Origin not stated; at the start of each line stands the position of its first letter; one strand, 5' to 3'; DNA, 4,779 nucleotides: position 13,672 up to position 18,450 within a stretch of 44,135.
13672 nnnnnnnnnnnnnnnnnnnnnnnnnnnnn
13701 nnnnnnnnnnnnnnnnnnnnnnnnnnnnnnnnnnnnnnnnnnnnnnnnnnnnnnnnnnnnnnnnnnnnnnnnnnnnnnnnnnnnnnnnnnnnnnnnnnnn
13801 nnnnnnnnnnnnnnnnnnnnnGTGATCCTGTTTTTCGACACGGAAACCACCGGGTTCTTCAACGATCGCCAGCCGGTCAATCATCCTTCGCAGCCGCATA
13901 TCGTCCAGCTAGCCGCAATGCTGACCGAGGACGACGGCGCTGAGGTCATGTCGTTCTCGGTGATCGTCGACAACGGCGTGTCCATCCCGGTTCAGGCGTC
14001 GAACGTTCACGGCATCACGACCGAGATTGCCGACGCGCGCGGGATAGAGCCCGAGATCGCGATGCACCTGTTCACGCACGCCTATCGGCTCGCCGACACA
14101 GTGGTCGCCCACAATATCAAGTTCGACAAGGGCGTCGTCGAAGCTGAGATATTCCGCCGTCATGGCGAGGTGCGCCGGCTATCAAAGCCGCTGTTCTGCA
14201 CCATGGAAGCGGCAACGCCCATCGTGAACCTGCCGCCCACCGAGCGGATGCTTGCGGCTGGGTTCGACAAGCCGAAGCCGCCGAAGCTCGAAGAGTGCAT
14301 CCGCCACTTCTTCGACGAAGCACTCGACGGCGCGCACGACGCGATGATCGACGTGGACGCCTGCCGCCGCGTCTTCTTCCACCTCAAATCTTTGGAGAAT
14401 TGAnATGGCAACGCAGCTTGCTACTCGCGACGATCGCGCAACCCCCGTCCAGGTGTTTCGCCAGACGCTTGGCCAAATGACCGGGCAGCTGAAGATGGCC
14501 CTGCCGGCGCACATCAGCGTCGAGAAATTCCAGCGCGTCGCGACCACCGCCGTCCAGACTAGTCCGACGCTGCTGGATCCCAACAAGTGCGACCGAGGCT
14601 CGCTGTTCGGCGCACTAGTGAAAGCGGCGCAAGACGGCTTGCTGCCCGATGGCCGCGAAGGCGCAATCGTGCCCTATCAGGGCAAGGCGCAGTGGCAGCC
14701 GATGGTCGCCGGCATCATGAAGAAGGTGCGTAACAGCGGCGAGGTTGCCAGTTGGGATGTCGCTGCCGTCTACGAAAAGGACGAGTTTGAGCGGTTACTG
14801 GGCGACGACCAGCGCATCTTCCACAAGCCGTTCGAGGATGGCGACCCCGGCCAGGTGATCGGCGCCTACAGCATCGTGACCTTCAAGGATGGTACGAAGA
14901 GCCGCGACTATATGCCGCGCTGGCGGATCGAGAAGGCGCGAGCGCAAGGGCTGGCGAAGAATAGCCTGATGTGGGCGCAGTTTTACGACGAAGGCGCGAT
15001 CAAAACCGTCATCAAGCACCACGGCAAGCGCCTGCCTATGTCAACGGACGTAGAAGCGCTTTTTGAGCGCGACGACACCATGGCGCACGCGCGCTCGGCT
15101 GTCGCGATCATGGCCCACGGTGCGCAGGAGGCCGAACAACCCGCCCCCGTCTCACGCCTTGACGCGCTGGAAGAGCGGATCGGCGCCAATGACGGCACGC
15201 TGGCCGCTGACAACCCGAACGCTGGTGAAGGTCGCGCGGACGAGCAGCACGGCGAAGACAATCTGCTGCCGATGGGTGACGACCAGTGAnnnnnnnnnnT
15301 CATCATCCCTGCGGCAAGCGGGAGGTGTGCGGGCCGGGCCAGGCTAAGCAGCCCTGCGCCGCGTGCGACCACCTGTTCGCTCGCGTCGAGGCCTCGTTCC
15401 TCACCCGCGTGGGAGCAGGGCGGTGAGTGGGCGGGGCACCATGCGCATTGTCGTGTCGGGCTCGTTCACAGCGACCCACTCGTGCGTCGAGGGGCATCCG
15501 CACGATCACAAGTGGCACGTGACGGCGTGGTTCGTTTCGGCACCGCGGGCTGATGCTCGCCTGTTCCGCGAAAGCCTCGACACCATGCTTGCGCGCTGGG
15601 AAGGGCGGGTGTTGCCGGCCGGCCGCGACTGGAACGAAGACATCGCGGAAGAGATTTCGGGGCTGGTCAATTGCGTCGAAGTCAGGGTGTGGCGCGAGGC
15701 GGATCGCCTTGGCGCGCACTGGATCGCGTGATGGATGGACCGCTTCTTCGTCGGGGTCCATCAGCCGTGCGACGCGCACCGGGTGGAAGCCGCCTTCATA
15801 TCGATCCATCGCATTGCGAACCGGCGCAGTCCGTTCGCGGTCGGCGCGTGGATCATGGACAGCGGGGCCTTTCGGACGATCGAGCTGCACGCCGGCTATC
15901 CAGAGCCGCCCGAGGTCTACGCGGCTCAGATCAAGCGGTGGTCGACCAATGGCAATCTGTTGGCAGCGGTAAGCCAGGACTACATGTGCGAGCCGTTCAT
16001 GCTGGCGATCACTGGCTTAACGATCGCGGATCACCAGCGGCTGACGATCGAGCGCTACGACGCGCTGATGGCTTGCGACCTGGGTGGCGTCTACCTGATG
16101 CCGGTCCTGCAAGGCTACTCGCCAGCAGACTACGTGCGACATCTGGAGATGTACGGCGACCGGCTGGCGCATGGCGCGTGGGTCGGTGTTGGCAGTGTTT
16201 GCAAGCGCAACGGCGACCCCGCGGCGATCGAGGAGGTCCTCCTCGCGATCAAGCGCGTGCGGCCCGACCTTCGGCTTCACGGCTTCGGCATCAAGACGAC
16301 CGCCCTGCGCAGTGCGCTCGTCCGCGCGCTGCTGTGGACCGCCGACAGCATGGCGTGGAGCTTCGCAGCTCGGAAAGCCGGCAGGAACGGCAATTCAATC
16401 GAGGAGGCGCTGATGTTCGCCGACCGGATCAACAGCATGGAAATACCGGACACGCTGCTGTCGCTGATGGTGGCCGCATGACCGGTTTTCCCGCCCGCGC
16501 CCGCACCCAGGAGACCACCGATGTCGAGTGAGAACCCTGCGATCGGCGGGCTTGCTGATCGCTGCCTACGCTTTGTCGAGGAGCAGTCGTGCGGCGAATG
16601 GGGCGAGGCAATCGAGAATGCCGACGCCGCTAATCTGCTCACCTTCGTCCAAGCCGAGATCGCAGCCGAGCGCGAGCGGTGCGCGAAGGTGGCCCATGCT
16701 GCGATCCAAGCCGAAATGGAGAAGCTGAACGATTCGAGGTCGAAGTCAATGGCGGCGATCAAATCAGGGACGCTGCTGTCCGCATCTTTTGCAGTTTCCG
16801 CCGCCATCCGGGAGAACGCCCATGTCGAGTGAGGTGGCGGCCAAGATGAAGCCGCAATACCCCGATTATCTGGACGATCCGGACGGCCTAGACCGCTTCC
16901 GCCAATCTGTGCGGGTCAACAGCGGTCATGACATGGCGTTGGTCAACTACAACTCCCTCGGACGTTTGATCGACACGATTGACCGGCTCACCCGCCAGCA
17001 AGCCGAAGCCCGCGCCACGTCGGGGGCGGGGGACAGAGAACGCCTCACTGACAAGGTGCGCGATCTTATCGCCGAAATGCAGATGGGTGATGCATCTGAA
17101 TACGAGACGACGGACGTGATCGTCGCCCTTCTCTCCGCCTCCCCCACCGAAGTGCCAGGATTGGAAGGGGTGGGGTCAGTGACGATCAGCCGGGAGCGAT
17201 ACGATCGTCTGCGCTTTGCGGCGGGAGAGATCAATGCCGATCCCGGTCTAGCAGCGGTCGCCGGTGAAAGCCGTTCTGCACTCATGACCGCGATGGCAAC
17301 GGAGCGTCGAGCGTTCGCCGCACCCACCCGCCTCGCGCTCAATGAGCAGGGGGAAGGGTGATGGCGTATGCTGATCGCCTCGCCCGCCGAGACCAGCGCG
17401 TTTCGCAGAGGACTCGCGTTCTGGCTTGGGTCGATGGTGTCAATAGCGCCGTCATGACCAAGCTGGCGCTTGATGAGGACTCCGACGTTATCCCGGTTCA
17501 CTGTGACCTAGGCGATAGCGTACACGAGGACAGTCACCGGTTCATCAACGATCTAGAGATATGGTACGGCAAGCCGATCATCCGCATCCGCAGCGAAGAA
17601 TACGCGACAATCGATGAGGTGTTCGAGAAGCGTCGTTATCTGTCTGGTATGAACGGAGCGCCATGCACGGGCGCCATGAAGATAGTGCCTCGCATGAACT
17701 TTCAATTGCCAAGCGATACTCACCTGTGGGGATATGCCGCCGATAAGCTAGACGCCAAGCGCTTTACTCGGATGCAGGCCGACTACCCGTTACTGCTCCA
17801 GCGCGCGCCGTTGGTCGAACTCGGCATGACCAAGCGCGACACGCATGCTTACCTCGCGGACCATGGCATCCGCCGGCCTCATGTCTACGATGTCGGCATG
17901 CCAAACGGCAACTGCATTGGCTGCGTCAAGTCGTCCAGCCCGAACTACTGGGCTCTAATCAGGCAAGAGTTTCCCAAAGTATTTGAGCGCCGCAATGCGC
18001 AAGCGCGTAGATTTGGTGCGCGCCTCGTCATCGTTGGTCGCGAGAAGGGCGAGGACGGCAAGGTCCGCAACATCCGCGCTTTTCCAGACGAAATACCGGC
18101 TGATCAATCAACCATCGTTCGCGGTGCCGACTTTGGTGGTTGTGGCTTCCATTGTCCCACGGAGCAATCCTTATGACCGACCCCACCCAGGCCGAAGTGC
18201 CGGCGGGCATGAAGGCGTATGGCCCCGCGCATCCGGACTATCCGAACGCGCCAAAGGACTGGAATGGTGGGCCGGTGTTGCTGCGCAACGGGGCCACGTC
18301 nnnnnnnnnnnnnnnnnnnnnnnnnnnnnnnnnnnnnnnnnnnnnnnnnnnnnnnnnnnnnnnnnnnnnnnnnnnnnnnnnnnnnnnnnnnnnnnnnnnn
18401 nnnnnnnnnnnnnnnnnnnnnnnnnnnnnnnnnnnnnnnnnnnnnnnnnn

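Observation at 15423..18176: Putative, apparently partial 7-deazaguanine DNA-modification module (QueD-like + DpdA-like TGT + two unknowns + PP-loop-like protein)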

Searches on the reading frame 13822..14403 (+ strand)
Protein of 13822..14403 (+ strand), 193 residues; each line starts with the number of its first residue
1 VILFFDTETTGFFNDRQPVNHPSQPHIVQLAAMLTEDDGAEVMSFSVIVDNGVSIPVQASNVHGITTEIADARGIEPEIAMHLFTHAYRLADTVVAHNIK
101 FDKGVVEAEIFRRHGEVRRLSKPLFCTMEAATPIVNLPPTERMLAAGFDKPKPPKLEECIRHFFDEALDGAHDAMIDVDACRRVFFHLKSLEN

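Call 3: search_protein_families(library=pfam, proteins=[window:13822-14403:+], max_evalue=0.1)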
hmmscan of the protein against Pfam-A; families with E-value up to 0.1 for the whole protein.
window:13822-14403:+ (193 aa): 1 family
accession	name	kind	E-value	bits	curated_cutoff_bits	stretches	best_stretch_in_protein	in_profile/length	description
PF00929.31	RNase_T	-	6.8e-10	40.2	24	1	3-181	1-160/164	Exonuclease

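Call 4: search_protein_families(library=phrogs, proteins=[window:13822-14403:+], max_evalue=0.01)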
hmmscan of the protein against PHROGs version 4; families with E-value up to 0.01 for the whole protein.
window:13822-14403:+ (193 aa): 2 families
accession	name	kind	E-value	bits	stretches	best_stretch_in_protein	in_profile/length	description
phrog_192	-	DNA, RNA and nucleotide metabolism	3.1e-33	116.6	1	1-190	107-272/397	DNA polymerase exonuclease subunit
phrog_17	-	DNA, RNA and nucleotide metabolism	4.4e-07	29.2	1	2-189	672-825/1445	DNA polymerase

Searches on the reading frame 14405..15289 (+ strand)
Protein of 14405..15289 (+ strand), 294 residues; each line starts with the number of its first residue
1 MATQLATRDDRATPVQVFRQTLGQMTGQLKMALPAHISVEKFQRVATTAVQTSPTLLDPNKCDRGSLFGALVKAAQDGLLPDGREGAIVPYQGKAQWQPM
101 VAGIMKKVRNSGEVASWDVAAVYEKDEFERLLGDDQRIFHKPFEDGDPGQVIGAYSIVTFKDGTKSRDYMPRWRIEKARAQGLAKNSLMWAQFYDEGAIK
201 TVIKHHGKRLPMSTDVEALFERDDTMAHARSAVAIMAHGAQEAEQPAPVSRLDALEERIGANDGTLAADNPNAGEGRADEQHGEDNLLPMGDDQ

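Call 3: search_protein_families(library=pfam, proteins=[window:14405-15289:+], max_evalue=0.1)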
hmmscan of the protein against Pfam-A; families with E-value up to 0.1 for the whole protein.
window:14405-15289:+ (294 aa): 1 family
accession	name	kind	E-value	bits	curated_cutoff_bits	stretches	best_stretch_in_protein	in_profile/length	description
PF03837.19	RecT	-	1.5e-35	123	24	1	41-225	2-187/198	RecT family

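Call 4: search_protein_families(library=phrogs, proteins=[window:14405-15289:+], max_evalue=0.01)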
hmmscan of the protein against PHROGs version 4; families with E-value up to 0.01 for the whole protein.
window:14405-15289:+ (294 aa): 2 families
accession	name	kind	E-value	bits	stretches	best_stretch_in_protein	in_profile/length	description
phrog_148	-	DNA, RNA and nucleotide metabolism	1.6e-54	187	1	10-250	21-258/387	RecT-like ssDNA annealing protein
phrog_34786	-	unknown function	3.6e-11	44.2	1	24-95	37-107/116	-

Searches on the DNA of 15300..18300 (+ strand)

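Call 5: search_dna_similar(query=window:15300-18300:+, collection=phages, mode=distant, max_rows=20)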
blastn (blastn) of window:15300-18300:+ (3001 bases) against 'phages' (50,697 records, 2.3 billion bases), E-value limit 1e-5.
Records with a match: 5; places in all: 5; records where one place covers at least 80% of the query: 0.
Best place of each record, by identity: 60-80% 5.
By first word of the organism name: Sinorhizobium 2; Microcystis 2; Rhizobium 1.
By host as written in the record: Sinorhizobium sp. LM21 2; Microcystis wesenbergii 2; Rhizobium phaseoli T3_3 1.
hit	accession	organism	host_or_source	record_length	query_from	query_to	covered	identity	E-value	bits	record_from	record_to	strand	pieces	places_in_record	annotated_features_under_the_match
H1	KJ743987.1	Sinorhizobium phage phiLM21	Sinorhizobium sp. LM21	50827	676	1090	14%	69.2%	1e-36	162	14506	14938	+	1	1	hypothetical protein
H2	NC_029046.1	Sinorhizobium phage phiLM21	Sinorhizobium sp. LM21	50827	676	1090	14%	69.2%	1e-36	162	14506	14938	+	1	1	queuine tRNA-ribosyltransferase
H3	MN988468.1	Rhizobium phage RHph_TM3_3_3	Rhizobium phaseoli T3_3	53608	676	1076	13%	69.2%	7e-34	152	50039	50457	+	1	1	hypothetical protein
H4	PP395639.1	Microcystis phage Mwe-JY07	Microcystis wesenbergii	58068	676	915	8%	68.2%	1e-12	83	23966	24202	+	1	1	hypothetical protein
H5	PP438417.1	Microcystis phage Mwe-JY25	Microcystis wesenbergii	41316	676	915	8%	68.2%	1e-12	83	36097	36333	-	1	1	hypothetical protein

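Call 7: get_annotated_region(hit=H2, flank=6000)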
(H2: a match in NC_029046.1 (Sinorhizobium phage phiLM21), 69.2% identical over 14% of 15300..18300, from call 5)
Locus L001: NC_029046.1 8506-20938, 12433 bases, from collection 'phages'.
description: Sinorhizobium phage phiLM21, complete genome.
organism: Sinorhizobium phage phiLM21 (NCBI taxid 1524882)
taxonomy: Viruses; Duplodnaviria; Heunggongvirae; Uroviricota; Caudoviricetes
host: Sinorhizobium sp. LM21; source: -; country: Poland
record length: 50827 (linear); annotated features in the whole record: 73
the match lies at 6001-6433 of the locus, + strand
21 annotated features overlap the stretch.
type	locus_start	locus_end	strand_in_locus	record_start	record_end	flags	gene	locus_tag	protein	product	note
CDS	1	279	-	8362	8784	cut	-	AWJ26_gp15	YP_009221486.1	hypothetical protein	-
CDS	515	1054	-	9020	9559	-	-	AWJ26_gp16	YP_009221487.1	HNH endonuclease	-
CDS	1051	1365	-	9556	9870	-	-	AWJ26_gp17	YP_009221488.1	hypothetical protein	-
CDS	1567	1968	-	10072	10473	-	-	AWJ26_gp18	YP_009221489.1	hypothetical protein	-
CDS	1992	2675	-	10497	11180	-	-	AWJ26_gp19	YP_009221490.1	XRE family transcriptional regulator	Prophage repressor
CDS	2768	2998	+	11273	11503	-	-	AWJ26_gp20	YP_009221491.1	putative Cro-like protein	-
CDS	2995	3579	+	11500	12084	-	-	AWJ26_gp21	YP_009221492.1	HNH endonuclease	-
CDS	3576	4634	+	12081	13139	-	-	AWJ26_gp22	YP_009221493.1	hypothetical protein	-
CDS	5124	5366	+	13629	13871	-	-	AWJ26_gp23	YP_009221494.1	hypothetical protein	-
CDS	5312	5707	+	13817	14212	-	-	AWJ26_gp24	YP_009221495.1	hypothetical protein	-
CDS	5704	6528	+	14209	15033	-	-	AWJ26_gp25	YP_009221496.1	queuine tRNA-ribosyltransferase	-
CDS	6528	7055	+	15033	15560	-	-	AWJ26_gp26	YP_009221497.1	hypothetical protein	-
CDS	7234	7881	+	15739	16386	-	-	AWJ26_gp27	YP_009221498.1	DNA methyltransferase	-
CDS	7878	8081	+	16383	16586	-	-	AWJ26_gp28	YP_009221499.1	hypothetical protein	-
CDS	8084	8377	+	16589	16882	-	-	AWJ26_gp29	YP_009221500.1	hypothetical protein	-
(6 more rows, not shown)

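Call 8: get_annotated_region(hit=H3, flank=6000)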
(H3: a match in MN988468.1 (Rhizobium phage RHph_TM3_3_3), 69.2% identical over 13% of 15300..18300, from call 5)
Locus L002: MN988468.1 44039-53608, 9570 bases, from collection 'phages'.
description: Rhizobium phage RHph_TM3_3_3, complete genome.
organism: Rhizobium phage RHph_TM3_3_3 (NCBI taxid 2509762)
taxonomy: Viruses; Duplodnaviria; Heunggongvirae; Uroviricota; Caudoviricetes
host: Rhizobium phaseoli T3_3; source: agricultural lands; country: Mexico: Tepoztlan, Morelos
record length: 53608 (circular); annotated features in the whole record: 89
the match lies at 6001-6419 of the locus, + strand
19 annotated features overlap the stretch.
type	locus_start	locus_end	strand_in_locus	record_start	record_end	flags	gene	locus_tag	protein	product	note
CDS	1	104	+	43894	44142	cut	-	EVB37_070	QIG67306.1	hypothetical protein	-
CDS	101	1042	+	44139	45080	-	-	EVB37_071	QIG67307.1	DUF2312 domain-containing protein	-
CDS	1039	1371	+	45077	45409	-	-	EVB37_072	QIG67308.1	hypothetical protein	-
CDS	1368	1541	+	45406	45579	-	-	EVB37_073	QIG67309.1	hypothetical protein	-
CDS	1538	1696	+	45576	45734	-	-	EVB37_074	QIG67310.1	hypothetical protein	-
CDS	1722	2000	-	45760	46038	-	-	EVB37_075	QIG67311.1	hypothetical protein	-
CDS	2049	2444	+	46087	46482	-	-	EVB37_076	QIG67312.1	hypothetical protein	-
CDS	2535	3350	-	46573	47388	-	-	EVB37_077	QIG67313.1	HNH endonuclease protein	-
CDS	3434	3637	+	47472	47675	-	-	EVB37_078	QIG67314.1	hypothetical protein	-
CDS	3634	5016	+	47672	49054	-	-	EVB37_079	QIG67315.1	putative DNA methyltransferase protein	GO_function: GO:0003676 - nucleic acid binding; GO_function: GO:0008168 - methyltransferase activity; GO_process: ...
CDS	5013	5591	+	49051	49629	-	-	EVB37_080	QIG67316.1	adenine methylase protein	GO_function: GO:0008168 - methyltransferase activity; GO_process: GO:0006139 - nucleobase-containing compound metabolic ...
CDS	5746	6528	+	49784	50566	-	-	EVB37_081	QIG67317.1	hypothetical protein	-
misc_feature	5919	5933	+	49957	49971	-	-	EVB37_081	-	attachment site attL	-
CDS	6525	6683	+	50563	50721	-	-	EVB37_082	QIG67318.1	hypothetical protein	-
CDS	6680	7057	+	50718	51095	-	-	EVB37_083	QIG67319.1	DUF1064 domain-containing protein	-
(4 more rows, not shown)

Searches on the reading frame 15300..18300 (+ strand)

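Call 57: search_protein_families(library=pfam, proteins=[L001:5312-5707:+, L001:6528-7055:+, L002:7054-7863:+, L002:5746-6528:+], max_evalue=0.1)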
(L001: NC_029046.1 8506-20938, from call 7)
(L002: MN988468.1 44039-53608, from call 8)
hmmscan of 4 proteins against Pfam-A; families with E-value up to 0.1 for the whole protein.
L001:5312-5707:+ (131 aa): 0 families

L001:6528-7055:+ (175 aa): 1 family
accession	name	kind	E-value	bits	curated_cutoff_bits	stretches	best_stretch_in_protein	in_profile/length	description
PF02592.20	Vut_1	-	5.3e-14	53.3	27.2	1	88-166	66-150/152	Putative vitamin uptake transporter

L002:7054-7863:+ (269 aa): 1 family
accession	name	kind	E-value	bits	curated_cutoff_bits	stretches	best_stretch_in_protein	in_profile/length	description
PF01507.26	PAPS_reduct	-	0.0006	20.3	22.5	1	13-147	2-113/175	Phosphoadenosine phosphosulfate reductase domain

L002:5746-6528:+ (260 aa): 1 family
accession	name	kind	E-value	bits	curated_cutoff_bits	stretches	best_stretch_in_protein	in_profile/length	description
PF23859.1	DpdA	-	5.3e-43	147.5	27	1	6-226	4-224/291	DeoxyPurine in DNA protein A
